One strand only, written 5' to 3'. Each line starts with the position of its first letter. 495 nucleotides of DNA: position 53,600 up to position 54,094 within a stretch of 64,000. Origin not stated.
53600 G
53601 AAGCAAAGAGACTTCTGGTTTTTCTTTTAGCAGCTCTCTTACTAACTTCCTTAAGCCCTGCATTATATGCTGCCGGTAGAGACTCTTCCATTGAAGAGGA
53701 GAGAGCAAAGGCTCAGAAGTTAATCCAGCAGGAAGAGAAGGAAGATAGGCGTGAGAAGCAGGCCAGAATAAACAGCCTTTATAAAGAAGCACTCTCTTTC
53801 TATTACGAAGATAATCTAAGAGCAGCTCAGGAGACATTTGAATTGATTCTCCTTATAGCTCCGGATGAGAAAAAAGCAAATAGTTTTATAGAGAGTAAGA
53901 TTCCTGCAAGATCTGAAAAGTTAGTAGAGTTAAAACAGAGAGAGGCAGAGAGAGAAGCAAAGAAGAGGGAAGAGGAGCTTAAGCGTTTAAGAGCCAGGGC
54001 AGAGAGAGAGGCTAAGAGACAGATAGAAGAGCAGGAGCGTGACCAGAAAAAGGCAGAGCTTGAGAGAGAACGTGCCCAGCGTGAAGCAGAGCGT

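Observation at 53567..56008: Secreted Lys/Glu-rich coiled-coil protein with three conserved ~55-aa TPR-like modules, translationally abutted to tpsB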

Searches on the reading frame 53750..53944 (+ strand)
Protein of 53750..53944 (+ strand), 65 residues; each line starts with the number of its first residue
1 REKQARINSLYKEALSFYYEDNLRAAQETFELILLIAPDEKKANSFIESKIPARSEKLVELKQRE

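Call 15: find_homologous_proteins(query=A1, max_evalue=0.001)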
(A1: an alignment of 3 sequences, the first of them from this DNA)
Query A1 (3 sequences): 15 candidates shared short words with the query, none scored E <= 0.001.

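Call 22: search_protein_representatives(alignment_id=A1)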
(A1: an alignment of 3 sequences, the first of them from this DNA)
Query: 3 sequences, 65 profile positions. Proteins with E-value up to 0.001 (for the whole library): 4918; up to 1e-10: 696; up to 1e-30: 74. The best 150 are listed.
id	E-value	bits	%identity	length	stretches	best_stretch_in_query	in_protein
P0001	1.7e-158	531.0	-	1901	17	2-63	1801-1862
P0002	8.6e-133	448.6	-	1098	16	2-63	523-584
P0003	3.7e-110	376.1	-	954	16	3-52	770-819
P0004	6.6e-101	346.5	-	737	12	3-53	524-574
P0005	3.4e-94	325.0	-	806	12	3-54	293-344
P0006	1.1e-87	304.1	-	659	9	4-53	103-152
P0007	1.3e-87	303.9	-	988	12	5-54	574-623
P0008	8.8e-83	288.4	-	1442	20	4-51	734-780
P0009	5.5e-81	282.7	-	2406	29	4-48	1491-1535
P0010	1.5e-79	278.1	-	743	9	4-54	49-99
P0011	6.4e-72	253.6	-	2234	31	4-45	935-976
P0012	1.1e-66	236.9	-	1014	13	4-65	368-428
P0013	2.4e-62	222.9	-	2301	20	8-64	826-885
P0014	1.5e-60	217.2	-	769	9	1-52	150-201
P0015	5.6e-60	215.4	-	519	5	1-64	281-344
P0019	3.8e-54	196.7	-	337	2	1-64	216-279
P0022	1.1e-52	192.0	-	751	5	1-64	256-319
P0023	1.5e-52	191.6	-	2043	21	6-49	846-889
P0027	5.5e-51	186.6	-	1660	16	2-48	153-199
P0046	1.7e-40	152.9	-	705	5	4-64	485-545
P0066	1.7e-33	130.6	-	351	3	1-65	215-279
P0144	8.5e-23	96.3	-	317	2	1-64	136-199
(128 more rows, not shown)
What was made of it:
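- Checked: A profile of the three modules finds 4918 proteins at E<=1e-3 and 74 at E<=1e-30 among 1.84 billion representatives (call 22), so this is far beyond chance.
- There are profile hits at E 1e-158 (call 22).
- Tried and rejected: The exhaustive representative search (call 22) was used instead.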

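Call 26: find_encoding_contigs(protein=P0019, flank=10000, max_places=6)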
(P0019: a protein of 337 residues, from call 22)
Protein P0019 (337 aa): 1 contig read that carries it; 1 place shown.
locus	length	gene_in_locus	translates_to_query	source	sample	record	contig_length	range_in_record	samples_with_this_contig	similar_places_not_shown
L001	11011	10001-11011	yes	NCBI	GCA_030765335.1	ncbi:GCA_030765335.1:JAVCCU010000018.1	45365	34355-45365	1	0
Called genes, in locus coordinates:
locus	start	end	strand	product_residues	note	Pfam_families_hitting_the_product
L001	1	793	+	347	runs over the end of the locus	PF02540:NAD_synthase (weak), PF03054:tRNA_Me_trans, PF06508:QueC (weak), PF20259:tRNA_Me_trans_M, PF20258:tRNA_Me_trans_C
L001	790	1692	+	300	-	PF02445:NadA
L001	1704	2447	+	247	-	PF27246:MJ1433_N, PF27232:MJ1433_C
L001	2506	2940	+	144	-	PF01475:FUR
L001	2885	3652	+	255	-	PF02463:SMC_N (faint), PF13175:AAA_15 (faint), PF00005:ABC_tran, PF13304:AAA_21 (weak)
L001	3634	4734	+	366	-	PF01458:SUFBD_core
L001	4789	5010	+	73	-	PF01106:NifU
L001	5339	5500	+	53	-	-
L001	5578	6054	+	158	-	PF01988:VIT1 (faint)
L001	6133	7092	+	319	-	PF00056:Ldh_1_N, PF02866:Ldh_1_C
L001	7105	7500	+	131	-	PF02566:OsmC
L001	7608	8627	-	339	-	PF12802:MarR_2 (faint), PF13412:HTH_24 (weak), PF13581:HATPase_c_2 (weak), PF02518:HATPase_c (weak), PF14213:DUF4325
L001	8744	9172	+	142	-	-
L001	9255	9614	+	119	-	-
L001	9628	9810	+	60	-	PF04070:DUF378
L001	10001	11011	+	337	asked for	PF07719:TPR_2 (faint)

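Call 27: find_encoding_contigs(protein=P0015, flank=8000, max_places=4)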
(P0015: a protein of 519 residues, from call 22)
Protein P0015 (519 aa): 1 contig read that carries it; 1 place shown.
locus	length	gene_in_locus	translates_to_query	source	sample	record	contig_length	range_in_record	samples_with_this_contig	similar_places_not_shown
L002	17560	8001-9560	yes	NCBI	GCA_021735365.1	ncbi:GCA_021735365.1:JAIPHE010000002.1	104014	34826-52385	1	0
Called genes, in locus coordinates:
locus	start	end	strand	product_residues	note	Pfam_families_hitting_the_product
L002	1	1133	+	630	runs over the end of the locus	-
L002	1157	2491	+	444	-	PF13487:HD_5, PF01966:HD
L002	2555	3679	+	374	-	PF06925:MGDG_synth, PF02350:Epimerase_2 (weak), PF00534:Glycos_transf_1, PF04101:Glyco_tran_28_C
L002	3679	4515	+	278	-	PF03279:Lip_A_acyltrans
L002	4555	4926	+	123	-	PF05635:23S_rRNA_IVP, PF22296:bAvd (weak)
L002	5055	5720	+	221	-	PF00535:Glycos_transf_2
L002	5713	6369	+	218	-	PF01135:PCMT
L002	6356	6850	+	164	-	PF06695:Sm_multidrug_ex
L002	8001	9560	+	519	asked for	PF00515:TPR_1 (faint), PF07719:TPR_2 (faint), PF13174:TPR_6 (faint), PF13176:TPR_7 (faint), PF13181:TPR_8 (faint), PF13424:TPR_12 (faint), PF13428:TPR_14 (faint), PF13432:TPR_16 (faint), +4 more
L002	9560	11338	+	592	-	PF07244:POTRA (faint), PF08479:POTRA_2, PF03865:ShlB, PF01103:Omp85 (weak)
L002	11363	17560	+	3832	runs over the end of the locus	-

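Call 28: find_encoding_contigs(protein=P0002, flank=8000, max_places=4)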
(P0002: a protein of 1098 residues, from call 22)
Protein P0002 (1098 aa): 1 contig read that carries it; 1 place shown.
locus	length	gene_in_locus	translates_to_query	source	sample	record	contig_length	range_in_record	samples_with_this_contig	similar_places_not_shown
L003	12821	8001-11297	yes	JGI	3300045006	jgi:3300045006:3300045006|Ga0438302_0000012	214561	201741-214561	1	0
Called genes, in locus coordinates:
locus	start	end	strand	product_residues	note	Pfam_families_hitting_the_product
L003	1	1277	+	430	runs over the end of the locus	PF03063:Prismane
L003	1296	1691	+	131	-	PF01880:Desulfoferrodox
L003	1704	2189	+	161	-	PF00210:Ferritin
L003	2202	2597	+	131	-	-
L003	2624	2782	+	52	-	PF00301:Rubredoxin, PF21349:RUBY_RBDX (faint)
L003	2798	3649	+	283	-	PF00578:AhpC-TSA, PF08534:Redoxin, PF01329:Pterin_4a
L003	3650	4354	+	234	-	PF00970:FAD_binding_6, PF00175:NAD_binding_1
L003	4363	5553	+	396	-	PF00753:Lactamase_B, PF19583:ODP, PF00258:Flavodoxin_1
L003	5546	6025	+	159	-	PF01243:PNPOx_N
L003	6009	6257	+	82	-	PF00462:Glutaredoxin, PF13417:GST_N_3 (weak)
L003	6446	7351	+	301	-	PF00890:FAD_binding_2 (faint), PF01946:Thi4 (faint), PF03486:HI0933_like (faint), PF07992:Pyr_redox_2, PF12831:FAD_oxidored (faint), PF13738:Pyr_redox_3, PF00070:Pyr_redox (weak)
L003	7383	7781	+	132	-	PF01503:PRA-PH (weak), PF03819:MazG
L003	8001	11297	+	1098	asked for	PF13181:TPR_8 (faint), PF13371:TPR_9 (faint), PF14863:Alkyl_sulf_dimr (faint), PF23300:HEAT_Nup120 (faint), PF00515:TPR_1 (faint), PF07719:TPR_2 (faint), PF13174:TPR_6 (faint), PF13414:TPR_11 (faint), +7 more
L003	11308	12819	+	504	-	?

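Call 29: search_protein_families(library=pfam, proteins=[L003:11308-12819:+, L002:11363-14362:+, P0022, P0002], max_evalue=0.001)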
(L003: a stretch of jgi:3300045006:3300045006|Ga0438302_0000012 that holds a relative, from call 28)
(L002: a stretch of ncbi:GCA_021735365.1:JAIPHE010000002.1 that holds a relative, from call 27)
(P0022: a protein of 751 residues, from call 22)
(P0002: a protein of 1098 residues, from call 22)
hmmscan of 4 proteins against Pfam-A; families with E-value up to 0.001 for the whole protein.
L003:11308-12819:+ (504 aa): 3 families
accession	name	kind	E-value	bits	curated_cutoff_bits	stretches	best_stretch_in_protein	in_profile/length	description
PF03865.19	ShlB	-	3.2e-29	102.8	22.7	1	217-500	2-284/311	Haemolysin secretion/activation protein ShlB/FhaC/HecB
PF08479.16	POTRA_2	-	2.1e-16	59.9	24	1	82-155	3-76/76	POTRA domain, ShlB-type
PF07244.20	POTRA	-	0.00038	21.5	21.3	0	157-195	3-41/79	Surface antigen variable number repeat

L002:11363-14362:+ (1000 aa): 1 family
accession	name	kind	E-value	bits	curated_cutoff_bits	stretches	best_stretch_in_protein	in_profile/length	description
PF05860.19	TPS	-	1.9e-21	77.6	33.5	1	47-305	14-251/252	TPS secretion domain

P0022 (751 aa): 11 families
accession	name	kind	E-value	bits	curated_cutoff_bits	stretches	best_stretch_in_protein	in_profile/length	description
PF02563.21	Poly_export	-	3.9e-22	78.7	28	1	588-661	4-76/77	Polysaccharide biosynthesis/export protein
PF07719.23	TPR_2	-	1.8e-18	65.5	27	0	264-295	3-34/34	Tetratricopeptide repeat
PF10531.15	SLBB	-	1e-13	51.3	27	1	667-716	2-51/55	SLBB domain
PF22461.2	SLBB_2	-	8.4e-13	48.7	27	1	666-746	2-79/79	SLBB domain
PF13174.12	TPR_6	-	2.1e-12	47.2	26.3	0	31-62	1-32/33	Tetratricopeptide repeat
PF13181.12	TPR_8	-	3.8e-12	45.8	25.7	0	31-63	2-34/34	Tetratricopeptide repeat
PF00515.34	TPR_1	-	2.1e-11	43.6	27.8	0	263-295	2-34/34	Tetratricopeptide repeat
PF13432.12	TPR_16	-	2.5e-07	31.4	32.7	0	34-70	1-37/65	Tetratricopeptide repeat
PF13428.12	TPR_14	-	1.4e-06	28.8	23.5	0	371-407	3-39/44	Tetratricopeptide repeat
PF14559.12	TPR_19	-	9.7e-06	26.3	25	0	380-409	2-31/68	Tetratricopeptide repeat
PF23558.1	TPR_P4H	-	4.4e-05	24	27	0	355-406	28-79/91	Prolyl 4-hydroxylase peptide-substrate-binding domain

P0002 (1098 aa): 16 families
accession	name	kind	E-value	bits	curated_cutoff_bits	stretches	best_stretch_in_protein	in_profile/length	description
PF07719.23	TPR_2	-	2.2e-61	199.4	27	0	904-932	5-33/34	Tetratricopeptide repeat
PF00515.34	TPR_1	-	9.8e-36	120.6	27.8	0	474-501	3-30/34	Tetratricopeptide repeat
PF13428.12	TPR_14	-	4.8e-27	92.1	23.5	0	690-727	3-40/44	Tetratricopeptide repeat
PF14863.12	Alkyl_sulf_dimr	-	3.9e-23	82.8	26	0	528-570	69-111/139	Alkyl sulfatase dimerisation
PF13181.12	TPR_8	-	1.4e-22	78.3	25.7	0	476-504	5-33/34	Tetratricopeptide repeat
PF13432.12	TPR_16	-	1.3e-20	74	32.7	0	476-512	1-37/65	Tetratricopeptide repeat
PF13174.12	TPR_6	-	1.9e-18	66.2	26.3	0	366-391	3-28/33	Tetratricopeptide repeat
PF14559.12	TPR_19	-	3.9e-14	53.2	25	0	913-948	4-40/68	Tetratricopeptide repeat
PF13371.12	TPR_9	-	2.2e-12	47.2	35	0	1050-1081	32-63/73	Tetratricopeptide repeat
PF23558.1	TPR_P4H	-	2.3e-07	31.3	27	0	632-674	41-81/91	Prolyl 4-hydroxylase peptide-substrate-binding domain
PF13424.12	TPR_12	-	9.4e-07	29.4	30.1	0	422-448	6-32/77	Tetratricopeptide repeat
PF14853.12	Fis1_TPR_C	-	1.2e-06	29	25.3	0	645-673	11-39/53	Fis1 C-terminal tetratricopeptide repeat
PF13414.12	TPR_11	-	1.8e-06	28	26.8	0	213-237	3-27/42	TPR repeat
PF23300.3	HEAT_Nup120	-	1e-05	25.9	29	0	366-456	29-120/170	Nucleoporin Nup120, HEAT repeats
PF13577.12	SnoaL_4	-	0.00043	20.7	24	0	841-881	3-43/126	SnoaL-like domain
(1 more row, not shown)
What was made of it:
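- On Two-partner secretion operon (type Vb): The L002 homolog hits Pfam TPS with 77.6 bits (call 29).
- Closest known: Periplasmic TPR scaffolds of polymer exporters. Same: P0022 shows KIP modules fused to a Wza-like export domain (call 29).
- KIP modules are fused to a Wza-like Poly_export/SLBB periplasmic domain in P0022 (call 29). KIP modules are fused to a periplasmic Poly_export/SLBB domain in P0022 (call 29).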

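Call 30: find_encoding_contigs(protein=P0003, flank=8000, max_places=4)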
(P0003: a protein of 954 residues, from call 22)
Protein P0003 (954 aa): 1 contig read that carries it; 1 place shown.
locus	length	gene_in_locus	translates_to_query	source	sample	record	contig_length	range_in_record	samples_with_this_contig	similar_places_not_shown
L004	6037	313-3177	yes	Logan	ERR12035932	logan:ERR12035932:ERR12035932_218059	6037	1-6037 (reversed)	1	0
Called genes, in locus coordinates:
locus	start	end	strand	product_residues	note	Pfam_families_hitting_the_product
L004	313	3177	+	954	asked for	PF23914:TPR_CcmH_CycH (faint), PF00515:TPR_1 (faint), PF07719:TPR_2 (faint), PF13371:TPR_9 (faint), PF13428:TPR_14 (faint), PF13432:TPR_16 (faint), PF13525:YfiO (faint), PF14863:Alkyl_sulf_dimr (faint), +6 more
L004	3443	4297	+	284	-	PF13623:SurA_N_2, PF13624:SurA_N_3 (weak), PF13145:Rotamase_2 (faint)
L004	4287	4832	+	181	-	PF00672:HAMP (weak)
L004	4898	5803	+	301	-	PF01565:FAD_binding_4, PF02873:MurB_C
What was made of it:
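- P0003 is next to a SurA-like chaperone gene (call 30). P0003 is not next to a TpsB (call 30).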

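Call 31: find_encoding_contigs(protein=P0004, flank=8000, max_places=4)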
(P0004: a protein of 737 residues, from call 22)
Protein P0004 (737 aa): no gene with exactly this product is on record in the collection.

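Call 36: list_cluster_members(proteins=[P0019, P0015, P0002, P0003, P0005, P0006, P0007, P0010, P0014, P0022])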
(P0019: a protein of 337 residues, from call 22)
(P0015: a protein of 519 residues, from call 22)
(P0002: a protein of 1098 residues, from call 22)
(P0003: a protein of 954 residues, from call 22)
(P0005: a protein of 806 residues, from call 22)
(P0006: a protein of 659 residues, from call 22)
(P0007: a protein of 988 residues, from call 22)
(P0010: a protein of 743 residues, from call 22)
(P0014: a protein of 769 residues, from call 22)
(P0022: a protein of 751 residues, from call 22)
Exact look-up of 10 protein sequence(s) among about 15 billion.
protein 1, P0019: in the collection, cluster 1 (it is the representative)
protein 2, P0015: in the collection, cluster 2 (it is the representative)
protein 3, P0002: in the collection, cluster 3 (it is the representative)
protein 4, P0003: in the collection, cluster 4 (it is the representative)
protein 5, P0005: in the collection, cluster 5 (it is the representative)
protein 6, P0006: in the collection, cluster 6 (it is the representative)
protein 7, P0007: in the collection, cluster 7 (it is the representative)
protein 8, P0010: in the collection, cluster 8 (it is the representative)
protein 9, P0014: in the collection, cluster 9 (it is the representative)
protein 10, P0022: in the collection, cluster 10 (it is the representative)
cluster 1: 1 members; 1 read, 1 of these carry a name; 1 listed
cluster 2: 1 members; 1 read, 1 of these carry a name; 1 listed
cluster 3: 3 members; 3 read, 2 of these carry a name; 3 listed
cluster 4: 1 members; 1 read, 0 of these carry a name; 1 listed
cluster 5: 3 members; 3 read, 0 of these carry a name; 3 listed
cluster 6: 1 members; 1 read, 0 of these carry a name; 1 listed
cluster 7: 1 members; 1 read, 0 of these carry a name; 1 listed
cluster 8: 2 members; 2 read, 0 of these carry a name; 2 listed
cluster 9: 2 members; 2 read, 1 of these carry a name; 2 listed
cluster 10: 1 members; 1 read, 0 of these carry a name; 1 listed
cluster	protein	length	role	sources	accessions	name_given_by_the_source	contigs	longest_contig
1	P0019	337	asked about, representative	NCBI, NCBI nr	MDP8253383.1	MAG: hypothetical protein P9X27_03180, partial [Candidatus Kaelpia aquatica] | hypothetical protein [Candidatus Kaelpia aquatica]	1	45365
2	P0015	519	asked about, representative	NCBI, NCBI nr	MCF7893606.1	MAG: tetratricopeptide repeat protein [Candidatus Omnitrophica bacterium] | tetratricopeptide repeat protein [Candidatus Omnitrophota bacterium]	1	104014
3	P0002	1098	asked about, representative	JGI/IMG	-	tetratricopeptide (TPR) repeat protein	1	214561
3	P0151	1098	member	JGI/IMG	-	tetratricopeptide (TPR) repeat protein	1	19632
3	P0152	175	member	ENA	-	-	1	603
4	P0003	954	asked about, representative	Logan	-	-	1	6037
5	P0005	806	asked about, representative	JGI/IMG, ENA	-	-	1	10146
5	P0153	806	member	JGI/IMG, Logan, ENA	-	-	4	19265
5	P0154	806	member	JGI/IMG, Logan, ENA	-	-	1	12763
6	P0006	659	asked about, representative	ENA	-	-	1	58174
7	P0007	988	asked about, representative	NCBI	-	-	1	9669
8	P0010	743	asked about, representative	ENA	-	-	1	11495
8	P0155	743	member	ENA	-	-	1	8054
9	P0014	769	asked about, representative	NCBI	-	-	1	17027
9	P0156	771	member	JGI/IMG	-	tetratricopeptide (TPR) repeat protein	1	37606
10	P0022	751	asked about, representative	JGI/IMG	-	-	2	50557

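Call 70: find_encoding_contigs(protein=P0006, flank=6000, max_places=2)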
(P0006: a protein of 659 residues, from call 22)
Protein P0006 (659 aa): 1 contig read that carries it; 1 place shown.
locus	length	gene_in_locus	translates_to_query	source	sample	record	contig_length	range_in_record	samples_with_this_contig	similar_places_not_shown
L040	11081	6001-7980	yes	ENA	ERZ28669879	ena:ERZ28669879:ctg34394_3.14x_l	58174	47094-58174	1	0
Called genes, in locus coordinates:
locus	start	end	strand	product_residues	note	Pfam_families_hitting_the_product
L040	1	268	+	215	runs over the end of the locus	PF13386:DsbD_2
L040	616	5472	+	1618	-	PF07719:TPR_2 (faint), PF13432:TPR_16 (faint), PF14559:TPR_19 (faint)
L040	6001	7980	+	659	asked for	PF21545:T7SS_EccA1_N (faint), PF24575:TPR_Slam (faint), PF01535:PPR (faint), PF07719:TPR_2 (faint), PF07721:TPR_4 (faint), PF12895:ANAPC3 (faint), PF13174:TPR_6 (faint), PF00515:TPR_1 (weak), +16 more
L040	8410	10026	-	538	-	PF07244:POTRA (faint), PF08479:POTRA_2, PF03865:ShlB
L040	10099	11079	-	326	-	?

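Call 71: find_encoding_contigs(protein=P0014, flank=6000, max_places=2)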
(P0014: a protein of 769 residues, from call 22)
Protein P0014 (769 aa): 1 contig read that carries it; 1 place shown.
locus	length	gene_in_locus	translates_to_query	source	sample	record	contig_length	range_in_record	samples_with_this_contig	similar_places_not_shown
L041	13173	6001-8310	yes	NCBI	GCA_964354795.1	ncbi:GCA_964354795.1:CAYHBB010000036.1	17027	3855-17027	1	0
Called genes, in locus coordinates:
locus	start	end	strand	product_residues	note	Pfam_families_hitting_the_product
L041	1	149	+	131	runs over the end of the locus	PF01880:Desulfoferrodox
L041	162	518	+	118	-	-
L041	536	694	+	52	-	PF00301:Rubredoxin, PF21349:RUBY_RBDX (faint)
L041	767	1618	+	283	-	PF00578:AhpC-TSA, PF08534:Redoxin, PF01329:Pterin_4a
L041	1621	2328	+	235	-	PF00970:FAD_binding_6 (weak), PF00175:NAD_binding_1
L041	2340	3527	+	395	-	PF00753:Lactamase_B, PF19583:ODP, PF00258:Flavodoxin_1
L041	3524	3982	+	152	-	PF01243:PNPOx_N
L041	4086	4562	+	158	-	PF02915:Rubrerythrin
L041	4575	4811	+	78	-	PF00462:Glutaredoxin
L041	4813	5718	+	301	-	PF00890:FAD_binding_2 (faint), PF01946:Thi4 (faint), PF03486:HI0933_like (faint), PF07992:Pyr_redox_2, PF12831:FAD_oxidored (faint), PF13450:NAD_binding_8 (faint), PF13738:Pyr_redox_3, PF00070:Pyr_redox (weak)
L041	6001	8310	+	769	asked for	PF00515:TPR_1 (faint), PF14863:Alkyl_sulf_dimr (faint), PF07719:TPR_2 (faint), PF13181:TPR_8 (faint), PF13424:TPR_12 (faint), PF13428:TPR_14 (faint), PF13432:TPR_16 (faint), PF14559:TPR_19 (faint), +1 more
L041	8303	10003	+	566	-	PF07244:POTRA (faint), PF08479:POTRA_2, PF03865:ShlB, PF01103:Omp85 (weak)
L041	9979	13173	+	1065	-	?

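Call 72: find_encoding_contigs(protein=P0005, flank=6000, max_places=2)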
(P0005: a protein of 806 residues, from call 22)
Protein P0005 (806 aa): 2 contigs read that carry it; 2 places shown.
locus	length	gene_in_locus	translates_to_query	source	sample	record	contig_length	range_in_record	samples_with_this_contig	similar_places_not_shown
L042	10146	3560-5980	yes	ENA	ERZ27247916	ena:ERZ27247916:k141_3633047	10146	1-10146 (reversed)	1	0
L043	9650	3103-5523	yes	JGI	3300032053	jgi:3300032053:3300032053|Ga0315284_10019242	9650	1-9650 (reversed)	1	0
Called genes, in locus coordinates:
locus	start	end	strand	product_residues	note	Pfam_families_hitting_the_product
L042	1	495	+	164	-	?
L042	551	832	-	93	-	-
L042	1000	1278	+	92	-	PF01527:HTH_Tnp_1, PF13384:HTH_23 (weak), PF13518:HTH_28 (weak)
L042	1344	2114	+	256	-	PF13276:HTH_21, PF00665:rve, PF13683:rve_3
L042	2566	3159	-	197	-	PF13276:HTH_21, PF00665:rve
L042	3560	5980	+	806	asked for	PF13371:TPR_9 (faint), PF00515:TPR_1 (faint), PF07719:TPR_2 (faint), PF12895:ANAPC3 (faint), PF13174:TPR_6 (faint), PF13181:TPR_8 (faint), PF13424:TPR_12 (faint), PF13428:TPR_14 (faint), +8 more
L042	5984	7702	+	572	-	PF08479:POTRA_2, PF03865:ShlB, PF01103:Omp85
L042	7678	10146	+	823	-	?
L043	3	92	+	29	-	?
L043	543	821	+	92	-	PF01527:HTH_Tnp_1, PF13384:HTH_23 (weak), PF13518:HTH_28 (weak)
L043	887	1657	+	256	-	PF13276:HTH_21, PF00665:rve, PF13683:rve_3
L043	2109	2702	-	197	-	PF13276:HTH_21, PF00665:rve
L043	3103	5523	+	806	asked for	PF13371:TPR_9 (faint), PF00515:TPR_1 (faint), PF07719:TPR_2 (faint), PF12895:ANAPC3 (faint), PF13174:TPR_6 (faint), PF13181:TPR_8 (faint), PF13424:TPR_12 (faint), PF13428:TPR_14 (faint), +8 more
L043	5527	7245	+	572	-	PF08479:POTRA_2, PF03865:ShlB, PF01103:Omp85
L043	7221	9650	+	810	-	?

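Call 97: list_cluster_members(proteins=[P0001, P0008, P0009, P0012, P0013, P0023, P0027, P0046, P0144, P0066])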
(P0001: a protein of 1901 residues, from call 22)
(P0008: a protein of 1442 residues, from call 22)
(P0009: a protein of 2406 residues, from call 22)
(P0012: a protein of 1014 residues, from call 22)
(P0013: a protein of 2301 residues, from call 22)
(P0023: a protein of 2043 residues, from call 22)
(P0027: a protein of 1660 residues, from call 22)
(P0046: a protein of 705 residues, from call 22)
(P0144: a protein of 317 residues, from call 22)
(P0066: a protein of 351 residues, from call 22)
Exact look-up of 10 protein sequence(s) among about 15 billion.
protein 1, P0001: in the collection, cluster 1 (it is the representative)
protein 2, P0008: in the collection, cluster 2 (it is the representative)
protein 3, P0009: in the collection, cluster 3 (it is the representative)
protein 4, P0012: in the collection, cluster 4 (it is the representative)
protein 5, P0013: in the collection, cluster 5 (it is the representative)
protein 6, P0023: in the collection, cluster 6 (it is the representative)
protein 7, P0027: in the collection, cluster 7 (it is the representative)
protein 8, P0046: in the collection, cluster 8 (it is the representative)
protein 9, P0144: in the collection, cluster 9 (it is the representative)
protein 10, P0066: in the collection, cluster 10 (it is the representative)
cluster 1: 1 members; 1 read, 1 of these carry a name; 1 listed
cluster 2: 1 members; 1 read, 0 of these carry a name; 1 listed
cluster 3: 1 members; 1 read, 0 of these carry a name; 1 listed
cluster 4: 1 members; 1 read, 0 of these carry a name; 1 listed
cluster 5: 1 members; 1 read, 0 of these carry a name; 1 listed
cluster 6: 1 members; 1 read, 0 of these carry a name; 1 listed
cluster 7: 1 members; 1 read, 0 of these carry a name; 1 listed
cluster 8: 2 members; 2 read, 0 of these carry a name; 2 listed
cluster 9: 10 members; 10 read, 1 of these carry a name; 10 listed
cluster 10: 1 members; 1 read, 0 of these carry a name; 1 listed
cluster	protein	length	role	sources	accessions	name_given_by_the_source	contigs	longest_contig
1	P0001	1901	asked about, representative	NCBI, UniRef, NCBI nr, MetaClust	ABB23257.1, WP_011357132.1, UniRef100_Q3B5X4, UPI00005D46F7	hypothetical protein [Pelodictyon luteolum] | TPR repeat n=1 Tax=Chlorobium luteolum (strain DSM 273 / BCRC 81028 / 2530) TaxID=319225 ... | status=active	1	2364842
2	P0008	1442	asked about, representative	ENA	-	-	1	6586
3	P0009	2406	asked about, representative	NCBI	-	-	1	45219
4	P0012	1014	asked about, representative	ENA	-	-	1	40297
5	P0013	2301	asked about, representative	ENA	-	-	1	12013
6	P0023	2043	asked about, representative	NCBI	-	-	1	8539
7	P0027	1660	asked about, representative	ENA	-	-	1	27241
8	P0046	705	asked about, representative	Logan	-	-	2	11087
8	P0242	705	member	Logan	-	-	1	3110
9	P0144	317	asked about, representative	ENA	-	-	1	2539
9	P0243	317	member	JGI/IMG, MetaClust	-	\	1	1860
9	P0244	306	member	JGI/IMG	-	-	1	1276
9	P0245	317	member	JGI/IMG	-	-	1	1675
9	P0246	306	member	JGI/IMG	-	-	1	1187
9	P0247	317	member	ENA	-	-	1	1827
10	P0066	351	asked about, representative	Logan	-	-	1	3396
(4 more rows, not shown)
